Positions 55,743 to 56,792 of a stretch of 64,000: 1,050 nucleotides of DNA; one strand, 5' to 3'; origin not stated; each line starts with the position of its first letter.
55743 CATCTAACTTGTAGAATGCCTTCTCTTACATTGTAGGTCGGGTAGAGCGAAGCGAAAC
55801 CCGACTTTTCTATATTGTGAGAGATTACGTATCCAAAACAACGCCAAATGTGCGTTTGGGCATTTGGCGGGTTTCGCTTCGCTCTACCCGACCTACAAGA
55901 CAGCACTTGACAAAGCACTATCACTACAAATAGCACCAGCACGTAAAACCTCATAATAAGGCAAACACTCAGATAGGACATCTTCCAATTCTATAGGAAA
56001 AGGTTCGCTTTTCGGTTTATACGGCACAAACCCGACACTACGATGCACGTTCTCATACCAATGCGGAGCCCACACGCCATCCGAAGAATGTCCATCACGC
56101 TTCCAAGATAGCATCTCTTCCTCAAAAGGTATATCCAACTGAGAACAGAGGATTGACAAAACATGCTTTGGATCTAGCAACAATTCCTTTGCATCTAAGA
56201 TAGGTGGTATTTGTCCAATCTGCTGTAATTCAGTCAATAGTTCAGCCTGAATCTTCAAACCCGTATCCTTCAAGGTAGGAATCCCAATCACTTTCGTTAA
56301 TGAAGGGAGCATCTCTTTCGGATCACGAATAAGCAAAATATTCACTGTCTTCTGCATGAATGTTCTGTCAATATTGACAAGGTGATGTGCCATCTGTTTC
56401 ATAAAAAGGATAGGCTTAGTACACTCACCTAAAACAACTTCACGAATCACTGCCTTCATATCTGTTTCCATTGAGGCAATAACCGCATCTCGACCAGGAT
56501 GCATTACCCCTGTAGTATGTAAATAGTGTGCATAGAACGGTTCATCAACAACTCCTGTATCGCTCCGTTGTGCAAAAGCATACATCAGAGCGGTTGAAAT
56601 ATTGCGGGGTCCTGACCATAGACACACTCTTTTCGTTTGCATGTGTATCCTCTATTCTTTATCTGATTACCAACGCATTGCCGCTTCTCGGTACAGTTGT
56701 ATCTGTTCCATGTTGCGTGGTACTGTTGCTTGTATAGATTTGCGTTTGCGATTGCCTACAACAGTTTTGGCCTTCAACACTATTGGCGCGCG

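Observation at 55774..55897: MITE-like element with perfect 30-bp terminal inverted repeats; three copies in the window (18104-18178, 47123-47217, 55774-55897)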

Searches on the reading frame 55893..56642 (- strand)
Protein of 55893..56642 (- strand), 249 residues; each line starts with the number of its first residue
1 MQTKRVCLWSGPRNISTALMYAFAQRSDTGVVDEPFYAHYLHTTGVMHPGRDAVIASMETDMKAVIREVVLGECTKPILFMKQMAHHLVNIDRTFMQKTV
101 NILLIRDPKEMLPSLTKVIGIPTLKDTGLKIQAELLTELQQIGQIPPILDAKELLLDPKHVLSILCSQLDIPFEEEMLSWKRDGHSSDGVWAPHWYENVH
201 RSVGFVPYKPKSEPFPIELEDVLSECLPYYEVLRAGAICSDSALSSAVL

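Call 16: search_protein_families(library=pfam, proteins=[window:55893-56642:-], max_evalue=0.01)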
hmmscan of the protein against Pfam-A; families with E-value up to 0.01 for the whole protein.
window:55893-56642:- (249 aa): 1 family
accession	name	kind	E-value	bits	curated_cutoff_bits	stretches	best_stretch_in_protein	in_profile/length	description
PF19798.5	Sulfotransfer_5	-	5.5e-53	180.1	23.2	1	5-236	2-225/226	Sulfotransferase domain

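Call 39: find_encoding_contigs(protein=window:55893-56642:-, flank=10000, max_places=6)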
Protein window:55893-56642:- (249 aa): no gene with exactly this product is on record in the collection.

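Call 40: find_homologous_proteins(query=window:55893-56642:-, max_evalue=1e-30)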
Query window:55893-56642:- (249 aa): 7816 proteins with E <= 1e-30 among 8000 candidates; the best 120 are listed.
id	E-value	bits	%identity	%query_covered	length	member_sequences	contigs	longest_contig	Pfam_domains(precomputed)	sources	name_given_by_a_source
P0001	3.5e-149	513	90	100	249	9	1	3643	PF19798.5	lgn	-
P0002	1.2e-147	508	92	96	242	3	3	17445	PF19798.5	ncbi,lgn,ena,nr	ncbi:sulfotransferase family protein [Candidatus Poribacteria bacterium]|nr:sulfotransferase family 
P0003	1.4e-141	488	87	96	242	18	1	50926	PF19798.5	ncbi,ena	-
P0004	1.4e-138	479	86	97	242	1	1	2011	PF19798.5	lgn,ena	-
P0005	1.2e-133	462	83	97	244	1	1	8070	PF19798.5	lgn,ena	-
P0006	1.4e-133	462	82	97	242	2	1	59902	PF19798.5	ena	-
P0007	3.4e-131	454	81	97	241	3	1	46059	PF19798.5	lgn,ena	-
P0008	4.2e-127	441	77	97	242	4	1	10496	PF19798.5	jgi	-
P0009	4.5e-126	438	77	97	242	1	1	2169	PF19798.5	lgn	-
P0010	4.4e-125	434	77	97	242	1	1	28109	PF19798.5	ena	-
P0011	6.1e-125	434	76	97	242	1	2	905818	PF19798.5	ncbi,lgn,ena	-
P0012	6.2e-125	434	77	97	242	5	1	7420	PF19798.5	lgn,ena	-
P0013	7.7e-125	433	76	97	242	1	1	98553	PF19798.5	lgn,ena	-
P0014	1.2e-124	433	76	97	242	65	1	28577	PF19798.5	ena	-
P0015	1.9e-124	432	75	97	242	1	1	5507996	PF19798.5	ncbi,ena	-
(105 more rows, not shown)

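Call 42: find_encoding_contigs(protein=P0002, flank=4000, max_places=3)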
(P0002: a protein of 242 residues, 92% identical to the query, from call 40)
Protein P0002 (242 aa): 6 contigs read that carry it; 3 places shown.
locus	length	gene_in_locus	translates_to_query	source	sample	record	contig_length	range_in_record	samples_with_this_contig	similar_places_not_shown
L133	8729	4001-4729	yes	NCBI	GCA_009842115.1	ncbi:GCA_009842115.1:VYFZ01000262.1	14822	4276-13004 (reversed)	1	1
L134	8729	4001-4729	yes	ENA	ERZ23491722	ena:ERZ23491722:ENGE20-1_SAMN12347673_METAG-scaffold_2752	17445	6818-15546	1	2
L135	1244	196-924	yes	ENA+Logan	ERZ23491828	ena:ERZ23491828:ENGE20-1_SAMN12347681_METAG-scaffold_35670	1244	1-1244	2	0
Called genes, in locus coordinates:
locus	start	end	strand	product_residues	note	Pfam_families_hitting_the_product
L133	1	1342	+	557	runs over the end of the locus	PF02028:BCCT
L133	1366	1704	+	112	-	-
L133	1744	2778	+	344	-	PF00814:TsaD, PF02543:Carbam_trans_N (weak), PF22521:HypF_C_2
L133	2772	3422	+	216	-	PF01300:Sua5_yciO_yrdC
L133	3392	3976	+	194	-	-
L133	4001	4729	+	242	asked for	PF19798:Sulfotransfer_5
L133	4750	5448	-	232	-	-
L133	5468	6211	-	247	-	-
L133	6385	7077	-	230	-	-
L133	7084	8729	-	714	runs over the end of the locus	PF00775:Dioxygenase_C (faint), PF02369:Big_1 (faint), PF14686:fn3_3 (faint), PF23193:NOMO_3rd (faint), PF25020:TTR_TEN1-4 (faint), PF01060:TTR-52 (faint), PF09430:EMC7_beta-sandw (faint), PF13620:CarboxypepD_reg, +7 more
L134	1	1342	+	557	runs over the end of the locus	PF02028:BCCT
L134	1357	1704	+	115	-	-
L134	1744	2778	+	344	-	PF00814:TsaD, PF02543:Carbam_trans_N (weak), PF22521:HypF_C_2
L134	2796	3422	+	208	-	PF01300:Sua5_yciO_yrdC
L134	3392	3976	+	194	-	-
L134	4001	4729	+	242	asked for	PF19798:Sulfotransfer_5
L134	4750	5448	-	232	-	-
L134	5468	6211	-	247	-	-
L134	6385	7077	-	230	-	-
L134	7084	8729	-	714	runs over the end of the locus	PF00775:Dioxygenase_C (faint), PF02369:Big_1 (faint), PF14686:fn3_3 (faint), PF23193:NOMO_3rd (faint), PF25020:TTR_TEN1-4 (faint), PF01060:TTR-52 (faint), PF09430:EMC7_beta-sandw (faint), PF13620:CarboxypepD_reg, +7 more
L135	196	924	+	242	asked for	PF19798:Sulfotransfer_5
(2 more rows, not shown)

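Call 43: find_encoding_contigs(protein=P0003, flank=4000, max_places=2)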
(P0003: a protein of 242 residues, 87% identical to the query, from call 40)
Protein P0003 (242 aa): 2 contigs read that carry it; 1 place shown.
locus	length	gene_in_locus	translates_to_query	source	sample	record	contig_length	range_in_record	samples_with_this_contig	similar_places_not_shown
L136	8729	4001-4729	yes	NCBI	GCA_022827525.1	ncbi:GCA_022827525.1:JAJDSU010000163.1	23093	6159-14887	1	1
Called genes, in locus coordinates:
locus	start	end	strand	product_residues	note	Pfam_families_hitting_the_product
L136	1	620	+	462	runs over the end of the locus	PF00400:WD40, PF23381:Beta-prop_IFT122_1st, PF24814:WD40_Prp19, PF24817:WD40_WDHD1_1st, PF25173:Beta-prop_WDR3_1st, PF25174:Beta-prop_THOC3, PF25175:Beta-prop_WDR5, PF00404:Dockerin_1, +7 more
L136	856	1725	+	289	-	-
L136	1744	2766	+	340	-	PF00814:TsaD, PF02543:Carbam_trans_N (weak), PF22521:HypF_C_2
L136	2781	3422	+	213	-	PF01300:Sua5_yciO_yrdC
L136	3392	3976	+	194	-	-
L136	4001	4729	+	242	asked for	PF19798:Sulfotransfer_5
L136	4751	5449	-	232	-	-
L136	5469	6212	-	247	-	-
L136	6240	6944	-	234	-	-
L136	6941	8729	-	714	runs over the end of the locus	PF00775:Dioxygenase_C (faint), PF23193:NOMO_3rd (faint), PF25020:TTR_TEN1-4 (faint), PF01060:TTR-52 (faint), PF02369:Big_1 (faint), PF13620:CarboxypepD_reg, PF13715:CarbopepD_reg_2 (weak), PF13620:CarboxypepD_reg (weak), +9 more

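Call 44: find_encoding_contigs(protein=P0001, flank=3000, max_places=3)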
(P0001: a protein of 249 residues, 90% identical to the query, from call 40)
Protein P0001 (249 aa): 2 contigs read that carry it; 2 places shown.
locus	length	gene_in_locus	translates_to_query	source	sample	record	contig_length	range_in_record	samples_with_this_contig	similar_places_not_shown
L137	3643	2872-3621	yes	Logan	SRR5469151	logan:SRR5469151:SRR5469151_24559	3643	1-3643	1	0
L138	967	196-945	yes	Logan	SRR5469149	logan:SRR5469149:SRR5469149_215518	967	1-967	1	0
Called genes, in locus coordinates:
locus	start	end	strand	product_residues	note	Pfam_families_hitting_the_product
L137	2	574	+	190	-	?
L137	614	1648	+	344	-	PF00814:TsaD, PF02543:Carbam_trans_N (weak), PF22521:HypF_C_2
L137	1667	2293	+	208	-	PF01300:Sua5_yciO_yrdC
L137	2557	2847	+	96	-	-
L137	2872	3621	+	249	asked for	PF19798:Sulfotransfer_5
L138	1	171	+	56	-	?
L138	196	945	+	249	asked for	PF19798:Sulfotransfer_5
